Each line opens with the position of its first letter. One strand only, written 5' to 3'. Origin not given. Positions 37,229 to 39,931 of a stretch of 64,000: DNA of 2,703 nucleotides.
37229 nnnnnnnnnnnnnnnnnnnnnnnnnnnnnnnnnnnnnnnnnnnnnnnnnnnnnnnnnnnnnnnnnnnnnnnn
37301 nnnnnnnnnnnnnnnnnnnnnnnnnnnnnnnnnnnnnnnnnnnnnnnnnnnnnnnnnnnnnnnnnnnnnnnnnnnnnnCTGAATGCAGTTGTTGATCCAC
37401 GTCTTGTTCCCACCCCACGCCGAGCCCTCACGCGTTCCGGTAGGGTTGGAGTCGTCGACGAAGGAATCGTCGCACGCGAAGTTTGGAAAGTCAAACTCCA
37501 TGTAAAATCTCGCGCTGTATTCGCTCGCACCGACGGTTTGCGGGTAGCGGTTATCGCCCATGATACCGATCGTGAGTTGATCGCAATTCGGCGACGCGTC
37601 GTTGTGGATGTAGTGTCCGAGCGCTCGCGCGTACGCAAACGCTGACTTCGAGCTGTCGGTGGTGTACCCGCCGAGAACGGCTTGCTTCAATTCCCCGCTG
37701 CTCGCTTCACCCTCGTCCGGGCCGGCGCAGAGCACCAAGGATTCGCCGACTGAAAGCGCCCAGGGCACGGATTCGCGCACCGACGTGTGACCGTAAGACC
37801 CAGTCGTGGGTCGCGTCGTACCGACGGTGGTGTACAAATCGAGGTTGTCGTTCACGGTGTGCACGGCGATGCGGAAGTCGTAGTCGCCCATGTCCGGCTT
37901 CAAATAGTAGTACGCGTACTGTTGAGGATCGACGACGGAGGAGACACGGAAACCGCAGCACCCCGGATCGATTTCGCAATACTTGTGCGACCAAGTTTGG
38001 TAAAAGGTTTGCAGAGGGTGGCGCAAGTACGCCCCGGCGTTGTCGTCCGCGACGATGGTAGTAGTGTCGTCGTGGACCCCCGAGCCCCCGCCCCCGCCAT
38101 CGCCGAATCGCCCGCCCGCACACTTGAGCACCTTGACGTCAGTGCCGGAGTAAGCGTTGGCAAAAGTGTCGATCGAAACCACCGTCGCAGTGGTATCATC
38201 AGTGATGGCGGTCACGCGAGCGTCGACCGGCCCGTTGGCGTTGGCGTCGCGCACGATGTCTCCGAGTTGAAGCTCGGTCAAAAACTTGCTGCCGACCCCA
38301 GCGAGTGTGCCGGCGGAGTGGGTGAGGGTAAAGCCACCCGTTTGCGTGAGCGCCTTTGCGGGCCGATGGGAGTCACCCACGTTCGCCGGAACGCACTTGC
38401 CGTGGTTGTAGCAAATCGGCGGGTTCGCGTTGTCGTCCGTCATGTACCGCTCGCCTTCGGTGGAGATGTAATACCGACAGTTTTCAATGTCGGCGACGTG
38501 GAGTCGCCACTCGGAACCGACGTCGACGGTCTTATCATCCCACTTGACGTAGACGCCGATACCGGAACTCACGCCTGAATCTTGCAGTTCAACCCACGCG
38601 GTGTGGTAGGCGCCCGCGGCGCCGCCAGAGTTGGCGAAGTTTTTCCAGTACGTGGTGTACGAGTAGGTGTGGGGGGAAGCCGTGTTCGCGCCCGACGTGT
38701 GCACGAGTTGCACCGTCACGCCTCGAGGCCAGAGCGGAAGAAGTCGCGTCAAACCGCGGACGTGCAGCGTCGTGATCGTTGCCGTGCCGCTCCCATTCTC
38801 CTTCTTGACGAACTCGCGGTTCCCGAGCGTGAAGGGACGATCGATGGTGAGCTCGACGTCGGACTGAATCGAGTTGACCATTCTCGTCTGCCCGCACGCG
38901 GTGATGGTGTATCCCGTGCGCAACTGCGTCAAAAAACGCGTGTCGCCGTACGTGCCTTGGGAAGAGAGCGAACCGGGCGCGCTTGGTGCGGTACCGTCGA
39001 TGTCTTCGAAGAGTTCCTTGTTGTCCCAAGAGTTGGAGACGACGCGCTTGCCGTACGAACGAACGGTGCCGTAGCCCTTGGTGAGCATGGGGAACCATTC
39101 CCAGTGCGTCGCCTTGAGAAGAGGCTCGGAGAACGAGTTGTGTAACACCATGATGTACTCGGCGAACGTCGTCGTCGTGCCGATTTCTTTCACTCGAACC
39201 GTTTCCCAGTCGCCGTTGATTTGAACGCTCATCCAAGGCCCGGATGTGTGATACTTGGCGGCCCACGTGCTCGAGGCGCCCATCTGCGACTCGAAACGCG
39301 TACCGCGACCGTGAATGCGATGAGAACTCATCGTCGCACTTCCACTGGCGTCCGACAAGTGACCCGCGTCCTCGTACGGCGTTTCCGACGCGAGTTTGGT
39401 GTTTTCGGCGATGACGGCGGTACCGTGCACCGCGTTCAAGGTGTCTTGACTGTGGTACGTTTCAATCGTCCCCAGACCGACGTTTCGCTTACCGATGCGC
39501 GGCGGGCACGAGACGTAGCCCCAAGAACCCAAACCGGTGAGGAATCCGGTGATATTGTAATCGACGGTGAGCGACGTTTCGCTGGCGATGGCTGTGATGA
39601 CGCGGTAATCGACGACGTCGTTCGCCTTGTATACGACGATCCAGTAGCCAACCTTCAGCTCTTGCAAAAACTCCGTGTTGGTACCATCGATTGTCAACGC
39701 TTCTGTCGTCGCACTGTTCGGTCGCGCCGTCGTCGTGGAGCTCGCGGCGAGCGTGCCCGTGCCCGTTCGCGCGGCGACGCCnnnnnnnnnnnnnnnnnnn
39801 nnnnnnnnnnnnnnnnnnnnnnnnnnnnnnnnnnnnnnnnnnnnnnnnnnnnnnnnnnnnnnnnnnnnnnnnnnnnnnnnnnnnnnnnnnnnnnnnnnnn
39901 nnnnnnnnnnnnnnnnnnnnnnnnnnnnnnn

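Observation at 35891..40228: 1445-aa secreted protein combining a PSI domain with a C-terminal legume-type lectin domain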

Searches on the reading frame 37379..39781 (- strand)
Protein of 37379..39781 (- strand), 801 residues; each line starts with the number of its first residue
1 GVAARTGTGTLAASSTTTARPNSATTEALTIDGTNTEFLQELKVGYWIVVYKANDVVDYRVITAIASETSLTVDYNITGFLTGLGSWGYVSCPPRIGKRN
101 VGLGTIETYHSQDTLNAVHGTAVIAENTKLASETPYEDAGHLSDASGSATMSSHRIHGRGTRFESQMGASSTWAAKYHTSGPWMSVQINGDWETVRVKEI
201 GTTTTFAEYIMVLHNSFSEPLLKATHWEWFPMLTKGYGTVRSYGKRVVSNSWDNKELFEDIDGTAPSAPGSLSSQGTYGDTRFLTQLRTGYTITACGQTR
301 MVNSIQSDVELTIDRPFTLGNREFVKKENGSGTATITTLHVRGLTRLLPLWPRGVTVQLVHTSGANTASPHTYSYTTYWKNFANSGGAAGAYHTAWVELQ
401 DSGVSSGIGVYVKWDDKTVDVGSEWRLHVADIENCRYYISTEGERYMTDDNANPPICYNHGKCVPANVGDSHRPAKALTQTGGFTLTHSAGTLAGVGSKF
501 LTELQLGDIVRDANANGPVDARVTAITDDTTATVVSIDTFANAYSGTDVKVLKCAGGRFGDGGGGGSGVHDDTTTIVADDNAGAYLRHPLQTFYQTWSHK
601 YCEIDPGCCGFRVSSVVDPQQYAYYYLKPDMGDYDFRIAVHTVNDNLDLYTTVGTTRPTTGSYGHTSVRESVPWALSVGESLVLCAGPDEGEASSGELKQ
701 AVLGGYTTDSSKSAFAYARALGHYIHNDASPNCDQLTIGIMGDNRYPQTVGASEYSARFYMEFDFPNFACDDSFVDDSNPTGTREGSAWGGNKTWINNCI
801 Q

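Call 43: find_related_loci(query=A3, collection=viral_contigs, flank=5000)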
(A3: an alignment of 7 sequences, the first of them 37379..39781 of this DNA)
Query A3 (801 aa) in viral_contigs; peptide patterns used: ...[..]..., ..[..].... (x = any residue, [..] = any of these).
30 stretches matched a pattern, but none encodes a relative of the query by tblastn (E <= 1e-3).

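Call 48: search_protein_representatives(alignment_id=A3)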
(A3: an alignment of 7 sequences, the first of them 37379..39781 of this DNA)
Query: 7 sequences, 838 profile positions. Proteins with E-value up to 0.001 (for the whole library): 151; up to 1e-10: 92; up to 1e-30: 42. The best 150 are listed.
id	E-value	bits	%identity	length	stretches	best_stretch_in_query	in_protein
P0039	0.0e+00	1348.0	-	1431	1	1-838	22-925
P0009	0.0e+00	1202.8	-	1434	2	2-838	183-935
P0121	1.1e-157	543.2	-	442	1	217-607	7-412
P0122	2.1e-149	515.8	-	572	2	2-347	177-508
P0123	2.4e-132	459.4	-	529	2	139-419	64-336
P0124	1.2e-128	447.1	-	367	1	448-723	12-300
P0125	6.5e-117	408.3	-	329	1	249-536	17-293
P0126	2.0e-112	393.4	-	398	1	97-452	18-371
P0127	1.5e-100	354.1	-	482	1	600-838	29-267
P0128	6.5e-92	325.6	-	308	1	71-286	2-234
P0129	1.4e-76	274.8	-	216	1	201-355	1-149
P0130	2.7e-76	273.9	-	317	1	1-200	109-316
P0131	1.1e-71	258.6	-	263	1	597-837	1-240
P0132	1.7e-65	238.2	-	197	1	476-660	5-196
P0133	1.2e-64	235.4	-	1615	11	644-738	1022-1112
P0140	9.5e-55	202.6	-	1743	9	644-825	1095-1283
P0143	2.7e-49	184.6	-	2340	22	280-334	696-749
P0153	6.2e-37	143.7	-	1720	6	596-757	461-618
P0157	1.3e-32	129.4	-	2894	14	289-332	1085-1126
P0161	8.8e-30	120.0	-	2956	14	293-332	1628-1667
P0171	3.6e-24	101.5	-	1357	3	624-701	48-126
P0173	9.0e-23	96.9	-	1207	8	639-748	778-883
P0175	1.6e-21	92.7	-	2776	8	265-337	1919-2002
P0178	7.0e-21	90.6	-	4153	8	641-745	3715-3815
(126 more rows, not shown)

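Call 50: list_cluster_members(proteins=[P0133, P0140, P0143, P0153, P0157, P0161, P0171, P0173, P0175, P0178])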
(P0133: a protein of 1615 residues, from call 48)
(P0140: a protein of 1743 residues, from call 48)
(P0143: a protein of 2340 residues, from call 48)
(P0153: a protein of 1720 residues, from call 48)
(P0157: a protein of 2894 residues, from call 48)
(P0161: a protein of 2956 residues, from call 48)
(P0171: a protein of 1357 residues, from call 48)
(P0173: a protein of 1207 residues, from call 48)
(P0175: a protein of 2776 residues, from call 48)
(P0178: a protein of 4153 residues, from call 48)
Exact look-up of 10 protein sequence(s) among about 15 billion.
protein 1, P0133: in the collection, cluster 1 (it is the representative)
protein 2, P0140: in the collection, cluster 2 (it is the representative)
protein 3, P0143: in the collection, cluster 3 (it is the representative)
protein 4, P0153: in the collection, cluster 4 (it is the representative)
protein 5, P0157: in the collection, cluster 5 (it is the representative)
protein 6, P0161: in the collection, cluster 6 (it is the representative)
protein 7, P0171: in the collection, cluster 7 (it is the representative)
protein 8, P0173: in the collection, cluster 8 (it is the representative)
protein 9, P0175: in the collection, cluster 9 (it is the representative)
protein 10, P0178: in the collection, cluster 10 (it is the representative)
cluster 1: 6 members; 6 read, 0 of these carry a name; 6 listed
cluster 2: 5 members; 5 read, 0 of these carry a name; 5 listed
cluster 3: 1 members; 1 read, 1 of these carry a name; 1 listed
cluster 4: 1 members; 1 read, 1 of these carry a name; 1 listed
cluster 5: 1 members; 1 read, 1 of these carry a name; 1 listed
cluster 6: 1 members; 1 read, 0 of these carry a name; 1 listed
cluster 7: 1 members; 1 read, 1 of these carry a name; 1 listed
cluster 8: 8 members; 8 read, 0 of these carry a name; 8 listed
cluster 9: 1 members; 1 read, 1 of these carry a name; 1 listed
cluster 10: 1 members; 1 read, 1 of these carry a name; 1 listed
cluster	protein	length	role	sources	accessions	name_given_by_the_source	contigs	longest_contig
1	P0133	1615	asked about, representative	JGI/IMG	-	-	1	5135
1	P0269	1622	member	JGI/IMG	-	-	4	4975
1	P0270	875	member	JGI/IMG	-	-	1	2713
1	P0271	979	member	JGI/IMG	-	-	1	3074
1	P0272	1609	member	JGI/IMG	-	-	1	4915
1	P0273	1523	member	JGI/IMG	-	-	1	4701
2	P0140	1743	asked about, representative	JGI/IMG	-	-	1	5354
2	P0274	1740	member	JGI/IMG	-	-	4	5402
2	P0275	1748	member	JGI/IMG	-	-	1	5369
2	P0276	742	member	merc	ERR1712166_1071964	-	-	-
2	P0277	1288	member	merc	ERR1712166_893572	-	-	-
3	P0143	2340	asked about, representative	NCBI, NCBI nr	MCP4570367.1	MAG: hypothetical protein GY841_22525 [FCB group bacterium] | hypothetical protein [FCB group bacterium]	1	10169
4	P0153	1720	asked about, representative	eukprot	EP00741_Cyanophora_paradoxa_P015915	tig00020909_g15365.t1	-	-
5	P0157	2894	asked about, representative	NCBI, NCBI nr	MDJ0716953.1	MAG: putative baseplate assembly protein [Prochloraceae cyanobacterium] | putative baseplate assembly protein [Prochloraceae cyanobacterium]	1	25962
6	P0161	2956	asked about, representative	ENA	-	-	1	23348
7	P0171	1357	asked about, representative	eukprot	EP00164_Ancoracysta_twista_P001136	GFYU01001489.1.p1 GENE.GFYU01001489.1~~GFYU01001489.1.p1 ORF type:complete len:1483 ...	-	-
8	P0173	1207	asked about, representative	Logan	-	-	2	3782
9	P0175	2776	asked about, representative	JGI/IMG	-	hypothetical protein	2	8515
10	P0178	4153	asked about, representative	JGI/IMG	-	hypothetical protein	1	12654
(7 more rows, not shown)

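Call 51: search_protein_families(library=pfam, proteins=[P0133, P0140, P0153, P0171, P0143], max_evalue=0.001)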
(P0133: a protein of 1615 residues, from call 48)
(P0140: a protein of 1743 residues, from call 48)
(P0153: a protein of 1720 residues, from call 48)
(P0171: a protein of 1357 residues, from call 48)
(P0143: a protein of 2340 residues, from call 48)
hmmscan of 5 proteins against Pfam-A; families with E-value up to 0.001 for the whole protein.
P0133 (1615 aa): 2 families
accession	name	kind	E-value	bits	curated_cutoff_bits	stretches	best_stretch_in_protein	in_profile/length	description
PF18483.9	Lectin_L-type_dom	-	9.6e-14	52.2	78.3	1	1188-1277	15-92/215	Legume lectin beta-barrel domain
PF00139.26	Lectin_legB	-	9.6e-09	35.5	26.3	1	1187-1279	16-109/250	Legume lectin domain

P0140 (1743 aa): 2 families
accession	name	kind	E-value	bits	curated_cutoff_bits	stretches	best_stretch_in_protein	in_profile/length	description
PF18483.9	Lectin_L-type_dom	-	2.1e-17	64.2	78.3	2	1307-1399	18-96/215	Legume lectin beta-barrel domain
PF01437.31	PSI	-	0.00077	20.2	23.1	1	24-45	2-25/52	Plexin repeat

P0153 (1720 aa): 2 families
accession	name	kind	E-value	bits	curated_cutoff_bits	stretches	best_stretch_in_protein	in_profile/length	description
PF18483.9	Lectin_L-type_dom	-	1.5e-09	38.5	78.3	0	1183-1243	32-81/215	Legume lectin beta-barrel domain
PF00139.26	Lectin_legB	-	0.00061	19.8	26.3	0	1689-1712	211-235/250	Legume lectin domain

P0171 (1357 aa): 2 families
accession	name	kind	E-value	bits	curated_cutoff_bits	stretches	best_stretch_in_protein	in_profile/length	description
PF18483.9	Lectin_L-type_dom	-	1.3e-13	51.8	78.3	2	685-772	21-90/215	Legume lectin beta-barrel domain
PF00139.26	Lectin_legB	-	6.5e-09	36.1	26.3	1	683-764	25-104/250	Legume lectin domain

P0143 (2340 aa): 2 families
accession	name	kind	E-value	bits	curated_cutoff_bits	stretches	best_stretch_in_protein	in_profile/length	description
PF12080.14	GldM_4th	-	2e-07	32.1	24.6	0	599-651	36-87/114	GldM C-terminal domain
PF19306.5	WH_Lhr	-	1.3e-06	28.3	27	0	711-745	128-162/168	Large helicase-related protein, winged helix domain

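Call 52: search_protein_families(library=pfam, proteins=[P0157, P0161, P0175, P0173], max_evalue=0.001)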
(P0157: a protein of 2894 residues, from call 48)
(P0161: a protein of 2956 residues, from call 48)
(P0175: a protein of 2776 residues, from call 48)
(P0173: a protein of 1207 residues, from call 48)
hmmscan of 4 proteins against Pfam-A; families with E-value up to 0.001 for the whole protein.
P0157 (2894 aa): 5 families
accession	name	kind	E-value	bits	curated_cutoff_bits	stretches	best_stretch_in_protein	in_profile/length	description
PF15902.12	Sortilin-Vps10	-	6.3e-29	101.5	33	2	1540-1605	3-67/446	Sortilin, neurotensin receptor 3,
PF14870.12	PSII_BNR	-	9.5e-12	45.2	27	1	2019-2163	7-146/303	Photosynthesis system II assembly factor YCF48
PF19755.4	DUF6242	-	4.3e-10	40.2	29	0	1868-1926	156-217/217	Domain of unknown function (DUF6242)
PF15899.11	BNR_6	-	1.8e-09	37.2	27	0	459-471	2-14/14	BNR-Asp box repeat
PF02012.26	BNR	-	5.7e-06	26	27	0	1763-1774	1-12/12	BNR/Asp-box repeat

P0161 (2956 aa): 7 families
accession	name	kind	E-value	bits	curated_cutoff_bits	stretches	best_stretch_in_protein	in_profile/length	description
PF15902.12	Sortilin-Vps10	-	2.5e-36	125.9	33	2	1460-1519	3-63/446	Sortilin, neurotensin receptor 3,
PF15899.11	BNR_6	-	1.2e-12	47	27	0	1461-1473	2-14/14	BNR-Asp box repeat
PF04865.19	Baseplate_J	-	2.1e-10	40.8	21.1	1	2707-2889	73-254/255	Baseplate J-like protein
PF02012.26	BNR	-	8.5e-06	25.5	27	0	363-373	1-11/12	BNR/Asp-box repeat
PF13403.11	Hint_2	-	7.6e-05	23.6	28.4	0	428-466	5-43/147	Hint domain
PF12080.14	GldM_4th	-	0.0005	21.1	24.6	0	1320-1369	44-96/114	GldM C-terminal domain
PF00924.24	MS_channel_2nd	-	0.00069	20.1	20.2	0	1348-1380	13-45/68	Mechanosensitive ion channel, beta-domain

P0175 (2776 aa): 1 family
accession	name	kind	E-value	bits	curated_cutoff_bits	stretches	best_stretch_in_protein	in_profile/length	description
PF00139.26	Lectin_legB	-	4.7e-13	49.6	26.3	1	2532-2639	20-135/250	Legume lectin domain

P0173 (1207 aa): 2 families
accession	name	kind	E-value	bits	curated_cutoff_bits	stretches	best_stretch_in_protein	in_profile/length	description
PF18483.9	Lectin_L-type_dom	-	5.3e-18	66.1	78.3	1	941-1125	14-164/215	Legume lectin beta-barrel domain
PF00139.26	Lectin_legB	-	7.2e-17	62.2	26.3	1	953-1071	26-141/250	Legume lectin domain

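Call 58: search_protein_families(library=phrogs, proteins=[P0143], max_evalue=0.01)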
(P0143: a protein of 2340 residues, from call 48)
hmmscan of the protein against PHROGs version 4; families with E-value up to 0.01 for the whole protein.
P0143 (2340 aa): 10 families
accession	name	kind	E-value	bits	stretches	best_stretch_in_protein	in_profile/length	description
phrog_1980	-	tail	1.3e-74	253.1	12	619-675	4-64/449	tail fiber protein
phrog_17834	-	unknown function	3.8e-39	135.9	4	898-955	6-67/458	-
phrog_5838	-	head and packaging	7.9e-30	104.4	1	1307-1370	488-553/1106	virion structural protein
phrog_38424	-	unknown function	5e-26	92.5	2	1313-1371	2-61/488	-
phrog_1591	-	tail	2.3e-13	51.3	1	623-682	6-71/484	tail fiber protein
phrog_7145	-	tail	1.1e-10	42.7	0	597-626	72-101/108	baseplate wedge subunit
phrog_219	-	tail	2.4e-10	40.6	2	2027-2228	198-406/598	baseplate wedge subunit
phrog_3623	-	unknown function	3.6e-06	27.8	0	290-313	6-29/62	-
phrog_10646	-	tail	0.00023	20.2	1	169-258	26-116/1142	baseplate wedge subunit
phrog_34307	-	unknown function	0.002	18.1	1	1040-1090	6-57/407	-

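Call 59: search_protein_families(library=ncbifam, proteins=[P0143], max_evalue=0.01)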
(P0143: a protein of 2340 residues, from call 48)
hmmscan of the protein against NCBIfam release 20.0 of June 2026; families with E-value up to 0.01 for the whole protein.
P0143 (2340 aa): 1 family
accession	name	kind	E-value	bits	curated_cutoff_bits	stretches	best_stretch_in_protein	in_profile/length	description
TIGR02243.1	TIGR02243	equivalog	1.5e-62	212.1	155.8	3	2003-2283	368-654/659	putative baseplate assembly protein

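Call 73: search_protein_families(library=phrogs, alignment_id=A3, max_evalue=0.01)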
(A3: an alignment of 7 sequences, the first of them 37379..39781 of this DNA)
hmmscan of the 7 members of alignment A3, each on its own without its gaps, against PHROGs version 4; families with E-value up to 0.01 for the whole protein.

A. member 1, window:37379-39781:- (801 aa): 1 family
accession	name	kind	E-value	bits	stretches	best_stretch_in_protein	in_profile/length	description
phrog_1980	-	tail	0.005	17.2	1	24-79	11-65/449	tail fiber protein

B. families by the number of members that match (of 7 scanned): 2 families
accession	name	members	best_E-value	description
phrog_1980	-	4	9.1e-07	tail fiber protein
phrog_5838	-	1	0.00012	virion structural protein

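Call 75: search_protein_families(library=phrogs, proteins=[P0140, P0173, P0153], max_evalue=0.001)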
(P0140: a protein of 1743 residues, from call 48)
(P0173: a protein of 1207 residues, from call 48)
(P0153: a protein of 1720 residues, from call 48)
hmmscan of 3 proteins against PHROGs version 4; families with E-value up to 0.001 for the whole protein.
P0140 (1743 aa): 0 families

P0173 (1207 aa): 0 families

P0153 (1720 aa): 0 families
